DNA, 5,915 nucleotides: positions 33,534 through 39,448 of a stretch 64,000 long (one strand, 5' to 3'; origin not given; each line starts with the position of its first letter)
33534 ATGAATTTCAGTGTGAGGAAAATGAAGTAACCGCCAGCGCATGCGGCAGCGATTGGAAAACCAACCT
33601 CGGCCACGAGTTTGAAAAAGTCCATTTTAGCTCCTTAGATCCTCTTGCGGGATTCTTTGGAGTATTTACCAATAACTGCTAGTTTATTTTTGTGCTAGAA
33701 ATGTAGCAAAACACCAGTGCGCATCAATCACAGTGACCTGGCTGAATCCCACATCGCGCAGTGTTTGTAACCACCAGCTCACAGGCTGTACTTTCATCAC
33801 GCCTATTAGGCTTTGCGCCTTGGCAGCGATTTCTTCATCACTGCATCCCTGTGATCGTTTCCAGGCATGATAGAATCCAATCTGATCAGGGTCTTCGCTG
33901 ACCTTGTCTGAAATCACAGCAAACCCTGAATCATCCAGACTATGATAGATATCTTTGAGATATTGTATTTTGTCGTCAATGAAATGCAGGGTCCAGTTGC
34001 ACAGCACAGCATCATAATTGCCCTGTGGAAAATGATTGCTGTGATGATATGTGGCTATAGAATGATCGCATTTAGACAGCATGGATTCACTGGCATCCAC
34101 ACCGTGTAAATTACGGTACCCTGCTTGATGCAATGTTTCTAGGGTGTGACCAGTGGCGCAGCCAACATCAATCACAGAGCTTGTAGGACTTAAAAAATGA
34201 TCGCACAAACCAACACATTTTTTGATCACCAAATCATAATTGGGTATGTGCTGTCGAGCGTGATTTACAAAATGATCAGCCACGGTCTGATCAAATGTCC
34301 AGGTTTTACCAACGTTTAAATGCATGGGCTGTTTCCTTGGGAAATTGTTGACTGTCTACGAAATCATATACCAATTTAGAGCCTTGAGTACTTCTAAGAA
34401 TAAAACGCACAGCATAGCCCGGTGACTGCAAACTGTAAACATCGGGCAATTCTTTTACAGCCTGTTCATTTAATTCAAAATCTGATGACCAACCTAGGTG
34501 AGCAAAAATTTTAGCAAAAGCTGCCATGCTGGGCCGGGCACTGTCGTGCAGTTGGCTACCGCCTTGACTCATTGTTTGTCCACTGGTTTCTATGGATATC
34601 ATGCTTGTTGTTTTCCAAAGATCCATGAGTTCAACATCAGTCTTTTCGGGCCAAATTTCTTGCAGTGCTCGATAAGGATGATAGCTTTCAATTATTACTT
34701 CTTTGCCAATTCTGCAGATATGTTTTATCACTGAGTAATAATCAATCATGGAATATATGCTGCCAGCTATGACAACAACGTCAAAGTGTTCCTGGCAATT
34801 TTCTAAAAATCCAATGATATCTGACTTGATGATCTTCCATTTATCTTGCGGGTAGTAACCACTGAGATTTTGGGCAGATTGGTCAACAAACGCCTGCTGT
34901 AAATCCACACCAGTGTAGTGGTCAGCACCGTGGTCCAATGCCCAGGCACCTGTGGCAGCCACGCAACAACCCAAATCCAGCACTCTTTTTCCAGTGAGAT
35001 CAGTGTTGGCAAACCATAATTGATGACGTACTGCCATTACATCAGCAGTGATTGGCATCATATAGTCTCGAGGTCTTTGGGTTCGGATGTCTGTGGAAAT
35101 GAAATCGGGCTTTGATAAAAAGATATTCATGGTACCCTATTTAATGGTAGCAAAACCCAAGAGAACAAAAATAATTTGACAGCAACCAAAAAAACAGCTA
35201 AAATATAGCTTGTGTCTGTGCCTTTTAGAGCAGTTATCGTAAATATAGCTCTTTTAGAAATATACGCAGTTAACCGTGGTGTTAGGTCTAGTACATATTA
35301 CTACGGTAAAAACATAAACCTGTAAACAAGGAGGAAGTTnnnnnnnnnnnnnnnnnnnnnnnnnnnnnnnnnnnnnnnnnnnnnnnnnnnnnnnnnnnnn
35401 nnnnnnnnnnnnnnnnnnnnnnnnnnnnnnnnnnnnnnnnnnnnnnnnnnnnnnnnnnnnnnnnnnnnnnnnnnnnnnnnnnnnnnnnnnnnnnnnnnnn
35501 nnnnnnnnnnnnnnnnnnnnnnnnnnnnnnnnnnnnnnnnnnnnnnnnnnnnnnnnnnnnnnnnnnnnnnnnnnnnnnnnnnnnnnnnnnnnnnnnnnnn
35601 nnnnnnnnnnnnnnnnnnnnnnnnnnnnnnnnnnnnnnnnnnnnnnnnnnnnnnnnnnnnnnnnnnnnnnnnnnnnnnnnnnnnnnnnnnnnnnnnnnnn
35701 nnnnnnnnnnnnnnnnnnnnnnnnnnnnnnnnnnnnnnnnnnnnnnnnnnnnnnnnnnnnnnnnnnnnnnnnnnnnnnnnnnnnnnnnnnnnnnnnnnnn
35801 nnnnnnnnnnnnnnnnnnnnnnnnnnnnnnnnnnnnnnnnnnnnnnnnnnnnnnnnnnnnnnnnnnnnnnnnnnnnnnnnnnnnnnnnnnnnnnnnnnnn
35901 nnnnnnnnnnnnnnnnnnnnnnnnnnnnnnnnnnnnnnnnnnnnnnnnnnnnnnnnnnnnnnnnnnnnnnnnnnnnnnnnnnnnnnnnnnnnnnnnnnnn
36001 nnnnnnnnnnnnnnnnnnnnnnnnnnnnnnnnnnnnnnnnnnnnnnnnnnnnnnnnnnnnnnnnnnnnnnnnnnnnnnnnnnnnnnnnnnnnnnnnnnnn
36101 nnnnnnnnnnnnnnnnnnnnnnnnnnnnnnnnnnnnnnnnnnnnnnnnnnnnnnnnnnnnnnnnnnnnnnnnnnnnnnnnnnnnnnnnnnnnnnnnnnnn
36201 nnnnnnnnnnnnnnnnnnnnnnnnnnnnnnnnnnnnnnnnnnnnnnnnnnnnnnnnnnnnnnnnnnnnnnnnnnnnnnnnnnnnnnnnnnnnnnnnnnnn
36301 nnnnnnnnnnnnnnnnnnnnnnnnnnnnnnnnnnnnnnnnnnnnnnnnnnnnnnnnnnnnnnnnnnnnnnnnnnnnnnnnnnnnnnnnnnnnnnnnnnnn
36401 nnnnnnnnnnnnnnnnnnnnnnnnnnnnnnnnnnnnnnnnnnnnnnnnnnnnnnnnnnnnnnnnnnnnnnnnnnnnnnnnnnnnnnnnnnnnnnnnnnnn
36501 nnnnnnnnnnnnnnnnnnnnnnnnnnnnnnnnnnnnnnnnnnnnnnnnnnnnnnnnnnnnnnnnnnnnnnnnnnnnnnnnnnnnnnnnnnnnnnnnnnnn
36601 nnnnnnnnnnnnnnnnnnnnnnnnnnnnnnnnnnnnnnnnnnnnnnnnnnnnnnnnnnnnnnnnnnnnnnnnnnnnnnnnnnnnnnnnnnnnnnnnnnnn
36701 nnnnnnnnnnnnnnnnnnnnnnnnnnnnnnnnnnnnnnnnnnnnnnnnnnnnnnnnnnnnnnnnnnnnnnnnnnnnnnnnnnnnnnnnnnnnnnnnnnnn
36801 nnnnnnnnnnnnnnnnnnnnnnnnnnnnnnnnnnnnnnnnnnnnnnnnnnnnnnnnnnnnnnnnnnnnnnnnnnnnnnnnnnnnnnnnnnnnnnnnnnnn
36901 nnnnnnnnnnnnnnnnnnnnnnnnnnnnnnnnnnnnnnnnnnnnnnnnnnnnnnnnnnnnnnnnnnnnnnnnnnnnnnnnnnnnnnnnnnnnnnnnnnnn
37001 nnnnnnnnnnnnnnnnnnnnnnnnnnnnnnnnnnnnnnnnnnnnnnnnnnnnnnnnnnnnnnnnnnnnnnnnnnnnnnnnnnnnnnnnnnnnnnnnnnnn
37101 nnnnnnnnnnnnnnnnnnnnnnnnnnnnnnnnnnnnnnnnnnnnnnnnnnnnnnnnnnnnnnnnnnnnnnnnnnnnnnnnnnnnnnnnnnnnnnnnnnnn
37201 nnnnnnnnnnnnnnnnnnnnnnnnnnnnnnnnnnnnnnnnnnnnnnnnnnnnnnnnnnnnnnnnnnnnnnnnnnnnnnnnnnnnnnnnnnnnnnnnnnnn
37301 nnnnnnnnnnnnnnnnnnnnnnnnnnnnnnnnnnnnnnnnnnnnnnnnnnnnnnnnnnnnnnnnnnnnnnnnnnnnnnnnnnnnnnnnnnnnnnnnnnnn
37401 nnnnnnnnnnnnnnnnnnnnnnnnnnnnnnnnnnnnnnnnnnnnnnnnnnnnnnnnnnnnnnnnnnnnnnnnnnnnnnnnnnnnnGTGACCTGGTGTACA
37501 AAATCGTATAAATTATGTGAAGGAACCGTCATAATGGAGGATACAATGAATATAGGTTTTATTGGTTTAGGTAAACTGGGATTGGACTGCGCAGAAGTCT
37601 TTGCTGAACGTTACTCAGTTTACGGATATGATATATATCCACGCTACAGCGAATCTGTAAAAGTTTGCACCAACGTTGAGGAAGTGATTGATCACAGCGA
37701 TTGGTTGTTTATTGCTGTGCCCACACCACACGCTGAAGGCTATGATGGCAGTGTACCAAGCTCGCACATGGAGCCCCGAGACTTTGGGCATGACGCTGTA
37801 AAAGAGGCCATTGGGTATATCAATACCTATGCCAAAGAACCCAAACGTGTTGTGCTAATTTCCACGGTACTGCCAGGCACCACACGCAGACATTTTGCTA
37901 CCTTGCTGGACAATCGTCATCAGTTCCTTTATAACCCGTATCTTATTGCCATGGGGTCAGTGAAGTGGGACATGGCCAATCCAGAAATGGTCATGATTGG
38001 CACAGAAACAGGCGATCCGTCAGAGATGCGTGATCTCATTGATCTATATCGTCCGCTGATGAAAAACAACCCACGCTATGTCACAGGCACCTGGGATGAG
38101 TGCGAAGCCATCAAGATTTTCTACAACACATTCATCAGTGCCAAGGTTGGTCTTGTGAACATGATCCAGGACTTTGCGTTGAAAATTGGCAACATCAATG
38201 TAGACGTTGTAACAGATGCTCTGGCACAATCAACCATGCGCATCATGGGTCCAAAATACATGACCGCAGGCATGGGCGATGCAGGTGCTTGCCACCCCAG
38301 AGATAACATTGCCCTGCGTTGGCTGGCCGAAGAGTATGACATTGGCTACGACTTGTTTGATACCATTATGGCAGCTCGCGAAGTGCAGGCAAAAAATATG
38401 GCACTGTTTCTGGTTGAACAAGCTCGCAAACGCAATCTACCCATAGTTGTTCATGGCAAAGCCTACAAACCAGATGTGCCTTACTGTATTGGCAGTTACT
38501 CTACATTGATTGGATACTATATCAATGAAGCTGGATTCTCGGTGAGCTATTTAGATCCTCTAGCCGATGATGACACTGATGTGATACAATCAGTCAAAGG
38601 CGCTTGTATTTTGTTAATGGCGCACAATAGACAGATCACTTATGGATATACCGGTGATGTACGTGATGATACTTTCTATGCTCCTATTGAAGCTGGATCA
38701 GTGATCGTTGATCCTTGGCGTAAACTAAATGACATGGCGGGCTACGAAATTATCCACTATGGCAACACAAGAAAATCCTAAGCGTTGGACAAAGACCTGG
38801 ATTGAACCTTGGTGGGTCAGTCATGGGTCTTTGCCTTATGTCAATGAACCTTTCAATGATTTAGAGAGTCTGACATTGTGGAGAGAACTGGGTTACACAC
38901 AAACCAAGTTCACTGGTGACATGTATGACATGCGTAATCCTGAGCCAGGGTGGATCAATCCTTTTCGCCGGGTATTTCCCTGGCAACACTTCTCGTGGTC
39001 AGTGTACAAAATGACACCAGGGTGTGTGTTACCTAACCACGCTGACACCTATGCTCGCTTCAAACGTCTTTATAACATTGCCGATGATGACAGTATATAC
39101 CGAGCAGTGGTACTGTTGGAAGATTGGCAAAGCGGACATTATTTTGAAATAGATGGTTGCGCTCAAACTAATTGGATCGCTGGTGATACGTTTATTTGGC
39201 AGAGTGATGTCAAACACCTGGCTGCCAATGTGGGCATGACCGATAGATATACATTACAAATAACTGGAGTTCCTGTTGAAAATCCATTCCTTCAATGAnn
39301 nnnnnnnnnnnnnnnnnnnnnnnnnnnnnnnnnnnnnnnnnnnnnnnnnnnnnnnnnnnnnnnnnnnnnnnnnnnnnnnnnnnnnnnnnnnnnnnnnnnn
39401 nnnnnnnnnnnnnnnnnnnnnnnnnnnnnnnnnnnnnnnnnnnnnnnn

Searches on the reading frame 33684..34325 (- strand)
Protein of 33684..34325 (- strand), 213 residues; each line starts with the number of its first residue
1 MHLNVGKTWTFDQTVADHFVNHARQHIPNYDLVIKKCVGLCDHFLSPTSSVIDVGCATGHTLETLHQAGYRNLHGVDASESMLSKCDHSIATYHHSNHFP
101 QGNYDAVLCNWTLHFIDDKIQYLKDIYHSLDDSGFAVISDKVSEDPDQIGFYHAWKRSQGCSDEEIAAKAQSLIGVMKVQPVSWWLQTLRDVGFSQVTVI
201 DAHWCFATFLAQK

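Call 26: search_protein_families(library=pfam, proteins=[window:33684-34325:-], max_evalue=0.01)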
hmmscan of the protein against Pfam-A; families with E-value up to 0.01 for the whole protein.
window:33684-34325:- (213 aa): 6 families
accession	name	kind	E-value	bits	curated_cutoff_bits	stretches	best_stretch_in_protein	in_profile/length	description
PF13489.12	Methyltransf_23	-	4.5e-14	52.9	27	1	47-145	22-123/164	Methyltransferase domain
PF08241.18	Methyltransf_11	-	1.9e-12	48.1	21.2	1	52-138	1-95/95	Methyltransferase domain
PF13649.12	Methyltransf_25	-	2.2e-11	44.7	27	1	51-134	1-97/97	Methyltransferase domain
PF08242.18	Methyltransf_12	-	5.9e-11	43.4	30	1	52-135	1-97/98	Methyltransferase domain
PF13847.12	Methyltransf_31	-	9.2e-09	35.6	27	1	48-142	4-113/145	Methyltransferase domain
PF07021.18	MetW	-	0.0017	18.5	21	1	43-116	9-88/193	Methionine biosynthesis protein MetW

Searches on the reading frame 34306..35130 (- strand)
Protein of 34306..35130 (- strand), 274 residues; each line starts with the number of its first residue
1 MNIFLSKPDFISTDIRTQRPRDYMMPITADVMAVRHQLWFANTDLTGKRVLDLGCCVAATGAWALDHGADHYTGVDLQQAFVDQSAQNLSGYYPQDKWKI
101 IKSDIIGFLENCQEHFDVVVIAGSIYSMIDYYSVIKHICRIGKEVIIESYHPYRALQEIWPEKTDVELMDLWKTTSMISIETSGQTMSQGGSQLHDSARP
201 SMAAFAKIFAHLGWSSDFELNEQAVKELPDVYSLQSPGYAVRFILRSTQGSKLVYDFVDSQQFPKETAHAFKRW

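Call 26: search_protein_families(library=pfam, proteins=[window:34306-35130:-], max_evalue=0.01)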
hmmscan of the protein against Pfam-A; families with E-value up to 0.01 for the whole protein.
window:34306-35130:- (274 aa): 11 families
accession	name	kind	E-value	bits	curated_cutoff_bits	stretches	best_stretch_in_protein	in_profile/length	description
PF13649.12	Methyltransf_25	-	2.3e-07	31.9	27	1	50-141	1-92/97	Methyltransferase domain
PF08242.18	Methyltransf_12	-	2.3e-07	31.9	30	1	51-138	1-88/98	Methyltransferase domain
PF13847.12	Methyltransf_31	-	7.8e-06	26.1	27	1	47-151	4-113/145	Methyltransferase domain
PF08241.18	Methyltransf_11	-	2.7e-05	25.2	21.2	1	51-143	1-88/95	Methyltransferase domain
PF13489.12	Methyltransf_23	-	0.00011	22.4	27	1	42-141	18-107/164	Methyltransferase domain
PF07021.18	MetW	-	0.00091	19.3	21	1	46-147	13-107/193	Methionine biosynthesis protein MetW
PF05175.20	MTS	-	0.0017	18.5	23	1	46-121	31-104/170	Methyltransferase small domain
PF03602.21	Cons_hypoth95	-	0.0023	18.1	24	1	43-121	38-119/182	Conserved hypothetical protein 95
PF06325.19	PrmA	-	0.0028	17.6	22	1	40-129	155-243/296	Ribosomal protein L11 methyltransferase (PrmA)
PF08003.17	Methyltransf_9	-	0.0047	16.4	23.8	1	43-149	112-219/315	Protein of unknown function (DUF1698)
PF12847.13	Methyltransf_18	-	0.0072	16.8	27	0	47-123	15-90/151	Methyltransferase domain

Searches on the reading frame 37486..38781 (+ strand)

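Call 3: search_protein_families(library=pfam, proteins=[window:37486-38781:+], max_evalue=0.1)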
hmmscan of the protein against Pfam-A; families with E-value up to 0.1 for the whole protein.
window:37486-38781:+ (431 aa): 6 families
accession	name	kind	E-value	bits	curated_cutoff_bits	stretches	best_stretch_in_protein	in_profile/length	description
PF00984.24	UDPG_MGDP_dh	-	7.2e-15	55.3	25.4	1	205-295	2-89/94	UDP-glucose/GDP-mannose dehydrogenase family, central domain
PF03721.20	UDPG_MGDP_dh_N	-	8.8e-14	51.9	27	1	57-176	63-178/187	UDP-glucose/GDP-mannose dehydrogenase family, NAD binding domain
PF02826.25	2-Hacid_dh_C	-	0.00051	19.9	25.1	1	21-80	37-101/178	D-isomer specific 2-hydroxyacid dehydrogenase, NAD binding domain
PF03807.23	F420_oxidored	-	0.0051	17.8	21.6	1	23-87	2-76/94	NADP oxidoreductase coenzyme F420-dependent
PF03720.21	UDPG_MGDP_dh_C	-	0.01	16.7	30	0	322-365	2-45/103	UDP-glucose/GDP-mannose dehydrogenase family, UDP binding domain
PF03446.21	NAD_binding_2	-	0.011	16.2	21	1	22-82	1-67/161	NAD binding domain of 6-phosphogluconate dehydrogenase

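Call 4: search_protein_families(library=phrogs, proteins=[window:37486-38781:+], max_evalue=0.01)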
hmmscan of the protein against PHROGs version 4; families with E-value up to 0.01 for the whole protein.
window:37486-38781:+ (431 aa): 1 family
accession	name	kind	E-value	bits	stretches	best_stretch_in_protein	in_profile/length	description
phrog_9148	-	other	1.7e-84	285.1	1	21-368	1-357/382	UDP-glucose dehydrogenase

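Call 32: search_protein_families(library=ncbifam, proteins=[window:37486-38781:+], max_evalue=0.05)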
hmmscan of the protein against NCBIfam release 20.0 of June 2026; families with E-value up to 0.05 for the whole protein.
window:37486-38781:+ (431 aa): 9 families
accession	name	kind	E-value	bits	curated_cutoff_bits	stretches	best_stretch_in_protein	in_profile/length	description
TIGR03026.1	NDP-sugDHase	subfamily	1.2e-39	136.2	189.8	1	57-364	63-360/413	nucleotide sugar dehydrogenase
NF041297.1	UDPGDh_AglM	equivalog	1.8e-29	103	670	1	57-363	62-362/429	UDP-glucose 6-dehydrogenase AglM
NF047673.2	TeichurnBiosyTuaD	equivalog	1.1e-18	67.6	700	1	56-365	63-358/439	UDP-glucose 6-dehydrogenase TuaD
NF011631.0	PRK15057.1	equivalog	1.3e-08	34.4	757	1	118-298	108-280/388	UDP-glucose 6-dehydrogenase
NF040825.1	UDPMaNacDH_Arch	equivalog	7.6e-08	31.6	750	1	106-379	98-371/418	UDP-N-acetyl-D-mannosamine dehydrogenase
NF006374.0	PRK08605.1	subfamily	0.0001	21.5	356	1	20-82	146-212/332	D-lactate dehydrogenase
NF011729.0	PRK15182.1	equivalog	0.0079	15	592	0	19-315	5-303/425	Vi polysaccharide biosynthesis UDP-N-acetylglucosamine C-6 dehydrogenase TviB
NF008286.0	PRK11064.1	equivalog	0.027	13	459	0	22-146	5-139/420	UDP-N-acetyl-D-mannosamine dehydrogenase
NF009127.0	PRK12480.1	equivalog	0.037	13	579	0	20-81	146-209/330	D-lactate dehydrogenase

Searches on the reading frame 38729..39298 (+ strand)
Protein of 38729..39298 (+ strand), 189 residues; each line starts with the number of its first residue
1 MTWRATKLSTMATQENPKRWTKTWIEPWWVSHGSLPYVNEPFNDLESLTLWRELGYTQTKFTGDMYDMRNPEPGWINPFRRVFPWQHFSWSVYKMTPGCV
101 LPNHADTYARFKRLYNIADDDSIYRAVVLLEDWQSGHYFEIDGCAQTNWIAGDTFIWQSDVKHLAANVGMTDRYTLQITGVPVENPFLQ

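Call 3: search_protein_families(library=pfam, proteins=[window:38729-39298:+], max_evalue=0.1)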
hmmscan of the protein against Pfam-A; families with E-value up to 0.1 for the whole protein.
window:38729-39298:+ (189 aa): 0 families

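Call 4: search_protein_families(library=phrogs, proteins=[window:38729-39298:+], max_evalue=0.01)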
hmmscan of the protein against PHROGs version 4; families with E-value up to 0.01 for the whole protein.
window:38729-39298:+ (189 aa): 0 families

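Call 32: search_protein_families(library=ncbifam, proteins=[window:38729-39298:+], max_evalue=0.05)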
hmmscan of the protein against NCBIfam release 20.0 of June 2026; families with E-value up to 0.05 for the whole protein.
window:38729-39298:+ (189 aa): 0 families

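Call 98: search_solved_structures(query=A7, max_evalue=1, show_alignments=1)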
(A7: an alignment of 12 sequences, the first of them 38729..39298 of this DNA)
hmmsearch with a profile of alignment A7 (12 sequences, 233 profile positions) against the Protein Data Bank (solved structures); distinct sequences matched with E-value up to 1: 4.
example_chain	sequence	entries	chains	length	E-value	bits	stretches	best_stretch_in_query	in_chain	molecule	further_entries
1oij_C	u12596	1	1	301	0.00034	23.7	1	172-216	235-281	PUTATIVE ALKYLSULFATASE ATSK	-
1oih_A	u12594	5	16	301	0.00035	23.6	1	172-216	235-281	PUTATIVE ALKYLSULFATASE ATSK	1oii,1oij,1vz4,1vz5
1oij_A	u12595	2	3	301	0.00036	23.6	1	172-216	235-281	PUTATIVE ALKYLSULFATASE ATSK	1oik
4y0e_A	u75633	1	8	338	0.93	12.4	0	176-216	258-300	Putative dioxygenase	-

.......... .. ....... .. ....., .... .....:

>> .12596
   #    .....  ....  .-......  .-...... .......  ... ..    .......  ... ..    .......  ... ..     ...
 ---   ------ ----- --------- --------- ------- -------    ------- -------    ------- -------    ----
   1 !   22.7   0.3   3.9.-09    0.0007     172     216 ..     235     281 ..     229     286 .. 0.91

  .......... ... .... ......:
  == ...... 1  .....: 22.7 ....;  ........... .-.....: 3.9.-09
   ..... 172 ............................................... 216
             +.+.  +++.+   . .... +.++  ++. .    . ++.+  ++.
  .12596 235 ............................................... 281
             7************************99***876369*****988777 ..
